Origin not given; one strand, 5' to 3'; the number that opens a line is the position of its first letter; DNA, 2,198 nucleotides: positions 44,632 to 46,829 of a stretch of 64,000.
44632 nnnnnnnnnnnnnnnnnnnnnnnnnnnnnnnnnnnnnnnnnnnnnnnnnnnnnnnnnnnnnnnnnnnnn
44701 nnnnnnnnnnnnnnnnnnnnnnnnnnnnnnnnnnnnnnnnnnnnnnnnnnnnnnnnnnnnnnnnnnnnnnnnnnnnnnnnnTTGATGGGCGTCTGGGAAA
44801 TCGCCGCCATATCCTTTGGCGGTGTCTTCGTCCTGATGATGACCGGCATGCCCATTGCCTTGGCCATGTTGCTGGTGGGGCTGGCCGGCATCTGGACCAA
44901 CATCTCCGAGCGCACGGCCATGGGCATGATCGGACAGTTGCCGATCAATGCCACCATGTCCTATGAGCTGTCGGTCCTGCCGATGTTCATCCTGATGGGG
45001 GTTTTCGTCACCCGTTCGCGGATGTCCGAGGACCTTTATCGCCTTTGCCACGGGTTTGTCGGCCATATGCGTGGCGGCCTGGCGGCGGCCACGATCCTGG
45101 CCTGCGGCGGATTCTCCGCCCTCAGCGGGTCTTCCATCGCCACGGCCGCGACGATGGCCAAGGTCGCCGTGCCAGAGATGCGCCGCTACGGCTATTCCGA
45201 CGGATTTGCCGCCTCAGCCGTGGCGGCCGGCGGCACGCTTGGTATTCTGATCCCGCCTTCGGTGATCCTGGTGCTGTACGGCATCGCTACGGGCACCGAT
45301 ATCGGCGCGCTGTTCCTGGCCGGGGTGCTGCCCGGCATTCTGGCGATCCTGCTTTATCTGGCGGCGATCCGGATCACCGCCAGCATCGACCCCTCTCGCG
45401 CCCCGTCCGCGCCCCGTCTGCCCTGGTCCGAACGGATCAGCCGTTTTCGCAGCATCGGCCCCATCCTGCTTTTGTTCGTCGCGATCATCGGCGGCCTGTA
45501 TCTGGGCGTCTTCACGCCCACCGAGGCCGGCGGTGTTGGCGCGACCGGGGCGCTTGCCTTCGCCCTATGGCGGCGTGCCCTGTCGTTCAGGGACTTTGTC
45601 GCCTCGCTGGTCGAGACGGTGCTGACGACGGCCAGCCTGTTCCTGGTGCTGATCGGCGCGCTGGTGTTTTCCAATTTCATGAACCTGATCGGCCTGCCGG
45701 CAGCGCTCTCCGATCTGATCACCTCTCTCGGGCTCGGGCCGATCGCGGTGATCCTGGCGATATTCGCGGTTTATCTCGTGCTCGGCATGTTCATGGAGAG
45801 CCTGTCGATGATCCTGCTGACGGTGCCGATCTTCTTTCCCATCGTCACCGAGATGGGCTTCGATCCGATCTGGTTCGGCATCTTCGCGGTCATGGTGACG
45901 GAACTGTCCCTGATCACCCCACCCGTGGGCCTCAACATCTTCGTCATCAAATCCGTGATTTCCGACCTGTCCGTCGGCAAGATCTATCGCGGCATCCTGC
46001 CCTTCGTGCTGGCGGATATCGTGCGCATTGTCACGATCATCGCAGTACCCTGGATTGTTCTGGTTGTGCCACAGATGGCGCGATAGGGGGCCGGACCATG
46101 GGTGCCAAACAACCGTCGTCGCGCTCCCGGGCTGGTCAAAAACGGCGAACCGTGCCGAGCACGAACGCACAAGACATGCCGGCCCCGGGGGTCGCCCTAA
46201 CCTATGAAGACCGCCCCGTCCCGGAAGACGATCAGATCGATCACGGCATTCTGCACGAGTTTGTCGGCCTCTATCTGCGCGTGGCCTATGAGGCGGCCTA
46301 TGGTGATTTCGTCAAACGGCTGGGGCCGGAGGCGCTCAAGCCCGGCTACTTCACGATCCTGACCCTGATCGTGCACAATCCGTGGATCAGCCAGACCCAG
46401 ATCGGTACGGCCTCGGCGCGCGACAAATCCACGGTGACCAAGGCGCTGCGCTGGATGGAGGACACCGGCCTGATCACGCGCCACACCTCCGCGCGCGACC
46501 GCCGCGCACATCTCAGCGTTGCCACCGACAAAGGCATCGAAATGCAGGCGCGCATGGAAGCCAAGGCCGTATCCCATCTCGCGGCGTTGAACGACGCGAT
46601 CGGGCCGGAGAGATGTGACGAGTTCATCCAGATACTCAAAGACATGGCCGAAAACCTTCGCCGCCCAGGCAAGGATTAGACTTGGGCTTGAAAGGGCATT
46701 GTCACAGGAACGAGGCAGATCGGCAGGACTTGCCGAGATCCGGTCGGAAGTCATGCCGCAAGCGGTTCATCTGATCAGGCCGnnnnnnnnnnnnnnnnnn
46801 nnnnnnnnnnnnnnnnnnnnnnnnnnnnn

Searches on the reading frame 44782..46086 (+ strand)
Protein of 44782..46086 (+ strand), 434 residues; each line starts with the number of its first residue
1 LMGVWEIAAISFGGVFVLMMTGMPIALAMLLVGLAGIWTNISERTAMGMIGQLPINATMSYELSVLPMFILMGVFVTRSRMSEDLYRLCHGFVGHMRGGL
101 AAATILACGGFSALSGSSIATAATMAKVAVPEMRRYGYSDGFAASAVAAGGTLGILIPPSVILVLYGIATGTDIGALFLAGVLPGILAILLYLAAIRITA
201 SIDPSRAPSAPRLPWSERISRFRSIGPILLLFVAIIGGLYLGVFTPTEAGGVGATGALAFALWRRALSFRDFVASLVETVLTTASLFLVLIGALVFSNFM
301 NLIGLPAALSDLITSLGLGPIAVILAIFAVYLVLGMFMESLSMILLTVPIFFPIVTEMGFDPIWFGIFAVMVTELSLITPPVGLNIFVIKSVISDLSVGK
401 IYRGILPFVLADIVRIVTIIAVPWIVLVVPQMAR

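Call 9: search_protein_families(library=pfam, proteins=[window:44782-46086:+], max_evalue=0.001)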
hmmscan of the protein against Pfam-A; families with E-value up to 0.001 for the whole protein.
window:44782-46086:+ (434 aa): 1 family
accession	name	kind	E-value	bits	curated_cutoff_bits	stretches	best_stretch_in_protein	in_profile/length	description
PF06808.19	DctM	-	7.6e-99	331.8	23.8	1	12-425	1-413/413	Tripartite ATP-independent periplasmic transporter, DctM component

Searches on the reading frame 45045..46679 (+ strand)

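Call 9: search_protein_families(library=pfam, proteins=[window:45045-46679:+], max_evalue=0.001)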
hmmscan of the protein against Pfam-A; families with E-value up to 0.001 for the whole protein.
window:45045-46679:+ (544 aa): 2 families
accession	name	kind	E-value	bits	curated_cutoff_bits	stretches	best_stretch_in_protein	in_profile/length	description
PF01047.28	MarR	-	4.8e-10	39.6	24.6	1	436-488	6-58/59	MarR family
PF12802.13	MarR_2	-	2.3e-07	31.3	27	1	432-488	4-61/61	MarR family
